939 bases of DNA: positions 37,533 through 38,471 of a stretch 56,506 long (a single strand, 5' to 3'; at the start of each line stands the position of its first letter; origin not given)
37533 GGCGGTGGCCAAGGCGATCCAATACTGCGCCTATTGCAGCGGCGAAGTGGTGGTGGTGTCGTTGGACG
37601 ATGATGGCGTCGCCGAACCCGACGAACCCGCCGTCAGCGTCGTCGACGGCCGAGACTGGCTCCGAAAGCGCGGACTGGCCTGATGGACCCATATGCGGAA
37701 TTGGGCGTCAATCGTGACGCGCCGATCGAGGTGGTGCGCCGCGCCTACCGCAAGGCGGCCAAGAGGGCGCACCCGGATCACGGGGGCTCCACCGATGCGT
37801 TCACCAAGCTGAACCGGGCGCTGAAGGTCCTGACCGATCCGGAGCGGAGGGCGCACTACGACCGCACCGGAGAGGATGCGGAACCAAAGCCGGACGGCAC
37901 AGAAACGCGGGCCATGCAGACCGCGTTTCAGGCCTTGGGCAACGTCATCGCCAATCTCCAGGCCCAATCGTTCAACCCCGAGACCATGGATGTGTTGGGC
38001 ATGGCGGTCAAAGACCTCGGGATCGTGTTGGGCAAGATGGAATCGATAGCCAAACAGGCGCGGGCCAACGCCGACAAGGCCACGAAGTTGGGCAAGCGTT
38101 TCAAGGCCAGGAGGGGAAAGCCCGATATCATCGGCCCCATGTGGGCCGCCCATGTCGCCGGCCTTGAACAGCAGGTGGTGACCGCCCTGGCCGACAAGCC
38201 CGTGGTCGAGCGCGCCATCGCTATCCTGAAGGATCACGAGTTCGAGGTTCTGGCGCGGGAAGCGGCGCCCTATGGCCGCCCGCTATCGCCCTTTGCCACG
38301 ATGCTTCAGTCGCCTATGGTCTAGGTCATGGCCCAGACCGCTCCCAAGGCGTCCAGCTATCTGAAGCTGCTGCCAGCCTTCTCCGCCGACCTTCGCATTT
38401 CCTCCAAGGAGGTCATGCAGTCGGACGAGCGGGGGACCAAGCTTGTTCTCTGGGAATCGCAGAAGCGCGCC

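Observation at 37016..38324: RHH, proteasome/HslV-like Thr peptidase and J-domain cassette, translationally coupled and sitting where a small terminase is expected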

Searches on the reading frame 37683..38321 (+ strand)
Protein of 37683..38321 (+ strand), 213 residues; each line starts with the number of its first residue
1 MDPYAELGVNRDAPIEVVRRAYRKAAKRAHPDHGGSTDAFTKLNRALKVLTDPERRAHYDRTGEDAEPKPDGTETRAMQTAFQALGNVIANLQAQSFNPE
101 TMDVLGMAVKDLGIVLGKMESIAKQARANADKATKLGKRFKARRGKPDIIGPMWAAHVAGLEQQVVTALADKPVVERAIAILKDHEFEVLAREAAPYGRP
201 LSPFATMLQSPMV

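Call 3: search_protein_families(library=pfam, proteins=[window:37683-38321:+], max_evalue=1)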
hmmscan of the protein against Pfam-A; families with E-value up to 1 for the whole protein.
window:37683-38321:+ (213 aa): 5 families
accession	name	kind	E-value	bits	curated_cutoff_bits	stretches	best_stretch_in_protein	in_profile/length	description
PF00226.36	DnaJ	-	1.5e-15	57.5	27.8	1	2-60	1-63/63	DnaJ domain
PF20308.4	TPR-S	-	0.025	15.6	27.6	1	78-134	34-79/102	Tetratricopeptide Repeats-Sensor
PF20121.4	DUF6511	-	0.076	13.9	28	0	70-94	4-29/69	Family of unknown function (DUF6511)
PF23888.1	DUF7240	-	0.14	12.9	27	0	36-87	50-100/104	Family of unknown function (DUF7240)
PF21689.3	TorS_sensor_domain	-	0.24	11.3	27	1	75-123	37-85/275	Sensor protein TorS, sensor domain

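Call 4: search_protein_families(library=phrogs, proteins=[window:37683-38321:+], max_evalue=1)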
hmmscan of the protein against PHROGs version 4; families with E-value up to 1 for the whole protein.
window:37683-38321:+ (213 aa): 10 families
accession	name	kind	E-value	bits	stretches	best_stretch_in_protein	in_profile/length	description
phrog_14336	-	unknown function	1.3e-13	52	1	1-67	4-73/363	-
phrog_2778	-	unknown function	3.2e-09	37.9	1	4-64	38-100/239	-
phrog_9210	-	unknown function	6e-09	36.8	1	7-52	155-201/204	-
phrog_13942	-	unknown function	7e-08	33.1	1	16-54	30-68/336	-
phrog_11153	-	unknown function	1.6e-06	29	1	4-90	8-96/337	-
phrog_7739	-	unknown function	0.00072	19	1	18-54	26-62/565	-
phrog_31004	-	unknown function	0.0013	20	1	2-48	2-48/156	-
phrog_15863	-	unknown function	0.0023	18.3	1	16-51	157-194/312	-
phrog_2752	-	unknown function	0.16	13.3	1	169-193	24-48/55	-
phrog_26070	-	unknown function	0.48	11.8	1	15-29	22-36/65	-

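Call 5: search_protein_families(library=ncbifam, proteins=[window:37683-38321:+], max_evalue=1)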
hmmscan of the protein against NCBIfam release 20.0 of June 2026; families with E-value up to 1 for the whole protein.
window:37683-38321:+ (213 aa): 14 families
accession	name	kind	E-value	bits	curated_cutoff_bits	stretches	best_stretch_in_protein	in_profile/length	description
TIGR02349.1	DnaJ_bact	equivalog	1.1e-15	57.9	377.2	1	4-93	3-100/354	molecular chaperone DnaJ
NF010885.0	PRK14292.1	equivalog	1.7e-13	50.3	585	1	1-72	2-76/371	chaperone protein DnaJ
NF037946.1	terminal_TopJ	equivalog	2.2e-13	49.7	300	1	4-90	8-95/810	terminal organelle assembly protein TopJ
NF008035.0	PRK10767.1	subfamily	4.1e-12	45.8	338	1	3-89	6-96/374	molecular chaperone DnaJ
NF010892.0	PRK14299.1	equivalog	1e-11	44.6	392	1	2-68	5-74/291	chaperone protein DnaJ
NF010871.0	PRK14278.1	equivalog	1.8e-11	43.5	502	1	2-91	4-94/378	molecular chaperone DnaJ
TIGR03835.1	termin_org_DnaJ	equivalog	2.7e-11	42.6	512.25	1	2-66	3-70/871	terminal organelle assembly protein TopJ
NF010894.0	PRK14301.1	equivalog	1.7e-10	40.4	548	1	3-92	6-100/373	chaperone protein DnaJ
NF010872.0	PRK14279.1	equivalog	6e-10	38.8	556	1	2-117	10-124/394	molecular chaperone DnaJ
NF007618.0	PRK10266.1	equivalog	1.9e-07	30.9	403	1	2-64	5-70/306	curved DNA-binding protein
NF010874.0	PRK14281.1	equivalog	6.9e-07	28.7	619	1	3-64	5-70/397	chaperone protein DnaJ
NF006948.0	PRK09430.1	equivalog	0.00074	19.2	162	1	3-32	202-231/267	co-chaperone DjlA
TIGR00714.1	hscB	equivalog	0.041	14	46.75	1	17-59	7-56/156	Fe-S protein assembly co-chaperone HscB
NF050028.1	CldAdptActJ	equivalog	0.058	13.9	150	1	5-56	6-66/93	cold adaptation protein ActJcold adaptation protein ActJ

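Call 28: find_homologous_proteins(query=window:37683-38321:+, max_evalue=0.001)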
Query window:37683-38321:+ (213 aa): 26 proteins with E <= 0.001 among 731 candidates.
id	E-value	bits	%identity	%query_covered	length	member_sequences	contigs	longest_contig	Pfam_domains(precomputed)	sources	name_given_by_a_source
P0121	1.2e-134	464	100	100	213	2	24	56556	PF00226.37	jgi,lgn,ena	jgi:curved DNA-binding protein CbpA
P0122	1.0e-44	171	51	88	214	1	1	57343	PF00226.37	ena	-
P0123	2.3e-37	147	43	96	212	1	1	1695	PF00226.37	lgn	-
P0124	5.4e-36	142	40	95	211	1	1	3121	PF00226.37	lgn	-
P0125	1.1e-34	138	45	87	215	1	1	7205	PF00226.37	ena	-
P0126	2.2e-33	134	42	88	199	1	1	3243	PF00226.37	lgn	-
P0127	2.0e-28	117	40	87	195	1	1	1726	PF00226.37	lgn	-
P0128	3.2e-28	117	40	88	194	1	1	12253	PF00226.37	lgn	-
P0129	2.3e-26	111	38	88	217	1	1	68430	PF00226.37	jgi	-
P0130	1.1e-24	105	38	88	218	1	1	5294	PF00226.37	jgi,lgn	jgi:curved DNA-binding protein CbpA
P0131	1.8e-24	105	36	87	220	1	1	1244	PF00226.37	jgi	jgi:curved DNA-binding protein CbpA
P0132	3.2e-23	101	36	88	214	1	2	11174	PF00226.37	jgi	jgi:DnaJ-class molecular chaperone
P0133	1.0e-22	99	39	89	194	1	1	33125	PF00226.37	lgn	-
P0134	7.6e-22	96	34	95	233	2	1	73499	PF00226.37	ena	-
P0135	2.7e-16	78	31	87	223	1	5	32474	PF00226.37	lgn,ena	-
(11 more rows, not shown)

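Call 29: find_encoding_contigs(protein=P0122, flank=5000, max_places=2)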
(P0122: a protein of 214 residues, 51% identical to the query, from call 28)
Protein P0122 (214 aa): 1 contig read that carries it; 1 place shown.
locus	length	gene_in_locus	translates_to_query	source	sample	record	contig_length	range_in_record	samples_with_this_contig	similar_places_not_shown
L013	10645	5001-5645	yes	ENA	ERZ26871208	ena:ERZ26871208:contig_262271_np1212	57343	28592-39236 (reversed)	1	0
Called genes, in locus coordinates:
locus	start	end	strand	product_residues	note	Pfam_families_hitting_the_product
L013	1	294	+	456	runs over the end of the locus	PF08706:D5_N, PF19263:DUF5906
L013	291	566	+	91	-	-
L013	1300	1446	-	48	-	-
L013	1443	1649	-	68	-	-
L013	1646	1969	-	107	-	-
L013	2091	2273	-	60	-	-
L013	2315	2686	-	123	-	-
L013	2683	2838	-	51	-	-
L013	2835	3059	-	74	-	-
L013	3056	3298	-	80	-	-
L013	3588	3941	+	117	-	PF14279:HNH_5 (weak)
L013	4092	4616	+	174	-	-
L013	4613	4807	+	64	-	-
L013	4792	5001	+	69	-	-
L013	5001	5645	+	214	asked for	PF00226:DnaJ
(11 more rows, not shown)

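Call 30: find_encoding_contigs(protein=P0129, flank=5000, max_places=2)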
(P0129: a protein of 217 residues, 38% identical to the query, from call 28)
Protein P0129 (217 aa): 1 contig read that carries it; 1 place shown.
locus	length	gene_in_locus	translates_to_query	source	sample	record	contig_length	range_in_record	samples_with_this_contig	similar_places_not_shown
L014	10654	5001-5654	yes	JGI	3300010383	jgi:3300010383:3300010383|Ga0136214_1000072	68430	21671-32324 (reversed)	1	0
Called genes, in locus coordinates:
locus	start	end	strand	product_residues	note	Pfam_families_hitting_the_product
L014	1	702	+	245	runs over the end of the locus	PF07505:DUF5131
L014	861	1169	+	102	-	-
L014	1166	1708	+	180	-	PF02195:ParB_N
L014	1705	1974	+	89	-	-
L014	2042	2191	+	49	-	-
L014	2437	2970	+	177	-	-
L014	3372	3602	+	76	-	-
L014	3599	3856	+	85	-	PF13560:HTH_31, PF12844:HTH_19 (weak), PF01381:HTH_3, PF13443:HTH_26 (weak)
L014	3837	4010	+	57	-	-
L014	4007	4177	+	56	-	-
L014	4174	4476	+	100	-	-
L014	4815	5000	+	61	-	-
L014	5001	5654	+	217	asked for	PF00226:DnaJ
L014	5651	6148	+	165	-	-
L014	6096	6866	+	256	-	-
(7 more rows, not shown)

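Call 31: find_encoding_contigs(protein=P0134, flank=5000, max_places=2)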
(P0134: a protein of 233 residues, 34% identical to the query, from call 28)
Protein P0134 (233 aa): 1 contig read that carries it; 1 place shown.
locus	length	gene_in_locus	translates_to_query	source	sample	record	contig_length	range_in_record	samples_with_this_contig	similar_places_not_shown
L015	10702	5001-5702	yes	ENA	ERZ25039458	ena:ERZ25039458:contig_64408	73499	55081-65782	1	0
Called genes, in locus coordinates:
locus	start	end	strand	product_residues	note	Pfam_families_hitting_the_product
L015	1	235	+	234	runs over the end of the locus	-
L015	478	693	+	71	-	-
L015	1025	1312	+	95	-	-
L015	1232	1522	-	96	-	-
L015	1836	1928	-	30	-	-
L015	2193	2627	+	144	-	-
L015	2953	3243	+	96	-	-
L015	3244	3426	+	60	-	-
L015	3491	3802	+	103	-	PF22253:DUF6948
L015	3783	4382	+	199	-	-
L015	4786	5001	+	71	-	-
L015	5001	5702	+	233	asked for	PF00226:DnaJ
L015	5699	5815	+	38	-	-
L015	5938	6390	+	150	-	-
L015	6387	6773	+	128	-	-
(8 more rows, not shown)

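Call 32: find_encoding_contigs(protein=P0133, flank=5000, max_places=2)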
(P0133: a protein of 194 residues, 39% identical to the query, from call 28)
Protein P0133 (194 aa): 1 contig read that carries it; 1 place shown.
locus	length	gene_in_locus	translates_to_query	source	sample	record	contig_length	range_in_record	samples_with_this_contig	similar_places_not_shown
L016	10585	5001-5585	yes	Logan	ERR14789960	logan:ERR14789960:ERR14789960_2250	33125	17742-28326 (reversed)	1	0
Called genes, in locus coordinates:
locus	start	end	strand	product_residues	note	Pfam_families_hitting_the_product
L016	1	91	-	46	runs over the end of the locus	-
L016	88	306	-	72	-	-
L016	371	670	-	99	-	-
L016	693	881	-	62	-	-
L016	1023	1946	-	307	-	-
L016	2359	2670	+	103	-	PF22811:Zn_ribbon_NrdR (weak)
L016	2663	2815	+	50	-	-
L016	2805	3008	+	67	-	PF13619:KTSC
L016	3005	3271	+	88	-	-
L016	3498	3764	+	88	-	-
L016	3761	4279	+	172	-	-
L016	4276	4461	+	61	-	-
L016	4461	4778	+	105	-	-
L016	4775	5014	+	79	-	-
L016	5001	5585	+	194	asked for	PF00226:DnaJ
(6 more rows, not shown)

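Call 46: find_related_loci(query=A5, collection=viral_contigs, flank=6000)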
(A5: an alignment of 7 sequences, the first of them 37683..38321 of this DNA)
Query A5 (213 aa) in viral_contigs; peptide patterns used: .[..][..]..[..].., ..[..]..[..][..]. (x = any residue, [..] = any of these).
88 stretches matched a pattern; 34 encode a relative of the query (tblastn E <= 1e-3); 34 distinct loci.
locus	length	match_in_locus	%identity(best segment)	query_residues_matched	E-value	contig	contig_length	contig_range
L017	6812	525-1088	38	2-189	2e-35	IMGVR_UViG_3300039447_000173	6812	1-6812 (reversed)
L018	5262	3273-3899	35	1-210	3e-31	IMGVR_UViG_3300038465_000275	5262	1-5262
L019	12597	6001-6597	39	2-201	2e-28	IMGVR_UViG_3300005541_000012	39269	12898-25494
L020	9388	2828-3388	33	2-188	3e-28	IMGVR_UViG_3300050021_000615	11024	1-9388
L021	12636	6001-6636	33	1-210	5e-26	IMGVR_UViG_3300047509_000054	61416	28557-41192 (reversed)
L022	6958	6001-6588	33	4-208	7e-26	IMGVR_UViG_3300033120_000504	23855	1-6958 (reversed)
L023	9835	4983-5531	39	2-187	4e-23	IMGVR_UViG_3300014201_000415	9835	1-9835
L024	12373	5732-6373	30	2-210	7e-23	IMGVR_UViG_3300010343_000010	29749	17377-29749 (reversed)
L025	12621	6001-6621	31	1-209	6e-23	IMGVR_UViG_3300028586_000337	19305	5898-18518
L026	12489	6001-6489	34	1-163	2e-21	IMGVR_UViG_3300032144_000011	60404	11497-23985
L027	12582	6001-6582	31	2-189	9e-21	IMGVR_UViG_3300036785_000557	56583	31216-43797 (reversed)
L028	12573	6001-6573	32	1-189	2e-20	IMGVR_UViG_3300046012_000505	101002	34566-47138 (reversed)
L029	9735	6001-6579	31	3-200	3e-20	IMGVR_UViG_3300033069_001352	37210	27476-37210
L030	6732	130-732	31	4-207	3e-20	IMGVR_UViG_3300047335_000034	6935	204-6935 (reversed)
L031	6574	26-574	33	1-186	5e-20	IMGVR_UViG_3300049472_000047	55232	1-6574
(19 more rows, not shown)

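Call 53: predict_structure(alignment_id=A4)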
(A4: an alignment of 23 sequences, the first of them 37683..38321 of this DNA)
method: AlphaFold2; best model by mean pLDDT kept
length: 213 residues; sequences in the alignment: 23
mean_pLDDT: 93.3   pTM: 0.69
mean pLDDT of the five models: 93.3, 92.2, 91.8, 90.8, 90.0
residues with pLDDT >= 90: 181; 70-90: 17; 50-70: 15; < 50: 0
segments of 3 or more residues with pLDDT < 50: none
pLDDT, mean of each block of 10 residues (from residue 1): 97 98 98 97 96 95 83 94 98 97 98 98 98 97 97 98 97 98 97 68 71 62
secondary structure, 60 per line:
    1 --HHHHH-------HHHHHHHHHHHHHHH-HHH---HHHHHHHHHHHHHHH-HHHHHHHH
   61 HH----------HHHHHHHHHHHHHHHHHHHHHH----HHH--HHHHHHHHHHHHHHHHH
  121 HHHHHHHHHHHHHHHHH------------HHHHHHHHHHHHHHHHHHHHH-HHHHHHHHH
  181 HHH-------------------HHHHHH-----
elements in order: H3-7 H15-29 H37-51 H53-62 H73-94 H104-137 H150-170 H172-183 H203-208

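Call 59: fold_search(model_id=the predicted structure, library=pdb)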
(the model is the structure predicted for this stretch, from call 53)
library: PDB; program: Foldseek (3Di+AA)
matches with E <= 10: 170; with E <= 0.001: 0
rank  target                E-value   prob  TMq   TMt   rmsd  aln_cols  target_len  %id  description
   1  9dyv_MODEL_1_A        3.1e-03  1.00  0.28  0.49   4.2        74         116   43  Assembly and functional mechanisms of the Hsp70-Hsp40 chaperone machinery (released 2025-10-22)
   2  4j7z_D                4.4e-03  1.00  0.28  0.53   4.7        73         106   44  Thermus thermophilus DNAJ J- and G/F-DOMAINS (released 2013-07-31)
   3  4j7z_E                4.4e-03  1.00  0.28  0.57   4.7        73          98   44  Thermus thermophilus DNAJ J- and G/F-DOMAINS (released 2013-07-31)
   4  8fe5_A                5.3e-03  1.00  0.28  0.15  11.6        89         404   31  Structure of J-PKAc chimera complexed with Aplithianine B (released 2023-10-18)
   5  4j7z_C                6.1e-03  1.00  0.28  0.55   4.8        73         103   44  Thermus thermophilus DNAJ J- and G/F-DOMAINS (released 2013-07-31)
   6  8fe2_A                6.1e-03  1.00  0.28  0.15  11.6        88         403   32  Structure of J-PKAc chimera complexed with Aplithianine A (released 2023-10-18)
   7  4j7z_A                6.4e-03  1.00  0.27  0.56   5.0        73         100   44  Thermus thermophilus DNAJ J- and G/F-DOMAINS (released 2013-07-31)
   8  2ctp_MODEL_1_A        6.7e-03  1.00  0.28  0.73   3.1        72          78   38  Solution structure of J-domain from human DnaJ subfamily B menber 12 (released 2005-11-24)
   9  4j7z_F                7.7e-03  1.00  0.27  0.59   4.8        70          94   41  Thermus thermophilus DNAJ J- and G/F-DOMAINS (released 2013-07-31)
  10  9dvi_C                1.0e-02  1.00  0.26  0.21   4.6        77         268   44  Hetero-hexameric Hsp70-Hsp40-DafA complex (released 2025-10-22)
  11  4wb7_A                1.0e-02  1.00  0.28  0.15  10.7       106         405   29  Crystal structure of a chimeric fusion of human DnaJ (Hsp40) and cAMP-dependent protein kinase A (catalytic alpha subu (released 2015-01-21)
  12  8j07_V                1.1e-02  1.00  0.28  0.21   1.5        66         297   32  96nm repeat of human respiratory doublet microtubule and associated axonemal complexes (released 2023-07-26)
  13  8fe2_B                1.2e-02  1.00  0.28  0.15  11.4        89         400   32  Structure of J-PKAc chimera complexed with Aplithianine A (released 2023-10-18)
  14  4j80_A                1.3e-02  1.00  0.28  0.23   4.2        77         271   40  Thermus thermophilus DnaJ (released 2013-07-31)
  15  2ej7_MODEL_1_A        1.5e-02  1.00  0.28  0.71   1.3        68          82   37  Solution structure of the DnaJ domain of the human protein HCG3, a hypothetical protein tmp_locus_21 (released 2007-09-18)
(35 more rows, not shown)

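Call 60: fold_search(model_id=the predicted structure, library=viral)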
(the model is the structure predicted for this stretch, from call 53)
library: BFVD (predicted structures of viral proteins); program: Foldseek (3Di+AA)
matches with E <= 10: 255; with E <= 0.001: 5
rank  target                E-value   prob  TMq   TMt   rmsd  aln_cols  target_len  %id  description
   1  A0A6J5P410            1.7e-08  1.00  0.46  0.51  11.6       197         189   20  DnaJ domain [uncultured Caudovirales phage]
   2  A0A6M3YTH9            2.5e-08  1.00  0.45  0.44  18.2       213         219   20  Chaperone protein [Alteromonas phage vB_AcoS-R7M]
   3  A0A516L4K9            3.3e-08  1.00  0.48  0.51  15.8       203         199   20  (no name in the UniProt tables at hand)
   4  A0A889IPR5            5.1e-06  1.00  0.47  0.43   8.7       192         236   24  (no name in the UniProt tables at hand)
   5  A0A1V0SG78            7.6e-04  1.00  0.32  0.31  13.3       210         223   17  DnaJ domain protein [Hokovirus HKV1]
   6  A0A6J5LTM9            1.3e-03  1.00  0.28  0.23   4.3        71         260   38  CbpA DnaJ-class molecular chaperone [uncultured Caudovirales phage]
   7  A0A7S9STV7            1.9e-03  1.00  0.28  0.22   5.8        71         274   35  J domain-containing protein [Virus NIOZ-UU157]
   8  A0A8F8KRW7            2.3e-03  1.00  0.30  0.20   2.4        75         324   37  Chaperone DnaJ-class protein [Clandestinovirus]
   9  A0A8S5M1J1            2.3e-03  1.00  0.27  0.18  18.9       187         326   23  DnaJ domain protein [Podoviridae sp. ctIi96]
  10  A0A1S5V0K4            2.6e-03  1.00  0.28  0.38  16.2       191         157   14  (no name in the UniProt tables at hand)
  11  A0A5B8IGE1            3.8e-03  1.00  0.31  0.15  17.9       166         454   20  DnaJ domain protein [Mimiviridae sp. ChoanoV1]
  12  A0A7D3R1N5            3.8e-03  1.00  0.30  0.20  18.0       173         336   18  DnaJ chaperone protein [Fadolivirus FV1/VV64]
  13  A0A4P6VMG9            5.4e-03  1.00  0.28  0.27   6.0        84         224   31  DnaJ domain protein [Mimivirus LCMiAC02]
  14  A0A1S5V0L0            6.2e-03  1.00  0.28  0.15   1.9        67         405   39  (no name in the UniProt tables at hand)
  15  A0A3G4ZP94            6.2e-03  1.00  0.29  0.16  12.3       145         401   27  DnaJ domain protein [Terrestrivirus sp.]
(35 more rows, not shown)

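Call 61: search_dna_similar(query=window:37683-38321:+, collection=phages, mode=protein, max_rows=30, max_evalue=0.001)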
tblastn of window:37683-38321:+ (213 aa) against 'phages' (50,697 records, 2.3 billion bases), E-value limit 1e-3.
Records with a match: 9; places in all: 9; records where one place covers at least 80% of the query: 3.
Best place of each record, by identity: <60% 9.
By first word of the organism name: Brevundimonas 2; Alteromonas 2; Tetrasphaera 2; Rhizobium 1; uncultured 1; Eggerthella 1.
By host as written in the record: Brevundimonas pondensis LVF1 2; Alteromonas confluentis DSSK2-12 2; Tetrasphaera jenkinsii 2; Rhizobium phaseoli INC1-2 1; - 1; Eggerthella lenta DSM 2243 1.
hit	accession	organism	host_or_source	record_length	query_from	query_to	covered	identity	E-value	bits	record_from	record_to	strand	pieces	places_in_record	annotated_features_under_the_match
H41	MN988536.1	Rhizobium phage RHph_N65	Rhizobium phaseoli INC1-2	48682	4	206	95%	30.8%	4e-11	67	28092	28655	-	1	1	putative protease/scaffold protein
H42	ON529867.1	Brevundimonas phage vB_BpoS-Strzyga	Brevundimonas pondensis LVF1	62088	4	189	87%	30.3%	3e-10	65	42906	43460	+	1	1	curved DNA-binding protein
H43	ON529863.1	Brevundimonas phage vB_BpoS-Polewnik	Brevundimonas pondensis LVF1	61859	4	189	87%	29.8%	2e-9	62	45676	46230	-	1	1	curved DNA-binding protein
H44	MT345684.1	Alteromonas phage vB_AcoS-R7M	Alteromonas confluentis DSSK2-12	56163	1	119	56%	30.3%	1e-8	60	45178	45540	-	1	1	chaperone protein | exonuclease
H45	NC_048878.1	Alteromonas phage vB_AcoS-R7M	Alteromonas confluentis DSSK2-12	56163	1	119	56%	30.3%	1e-8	60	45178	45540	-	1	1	chaperone protein | Cas4-domain exonuclease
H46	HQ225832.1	Tetrasphaera phage TJE1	Tetrasphaera jenkinsii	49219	2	68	31%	49.3%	8e-9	61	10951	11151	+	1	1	none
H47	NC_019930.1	Tetrasphaera phage TJE1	Tetrasphaera jenkinsii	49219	2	68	31%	49.3%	8e-9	61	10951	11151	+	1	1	none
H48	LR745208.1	uncultured phage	metagenomic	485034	2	68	31%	43.3%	3e-5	50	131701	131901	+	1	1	record has no annotation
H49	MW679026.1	Eggerthella phage LE2-3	Eggerthella lenta DSM 2243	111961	4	60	27%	47.4%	2e-4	48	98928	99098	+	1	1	DnaJ domain protein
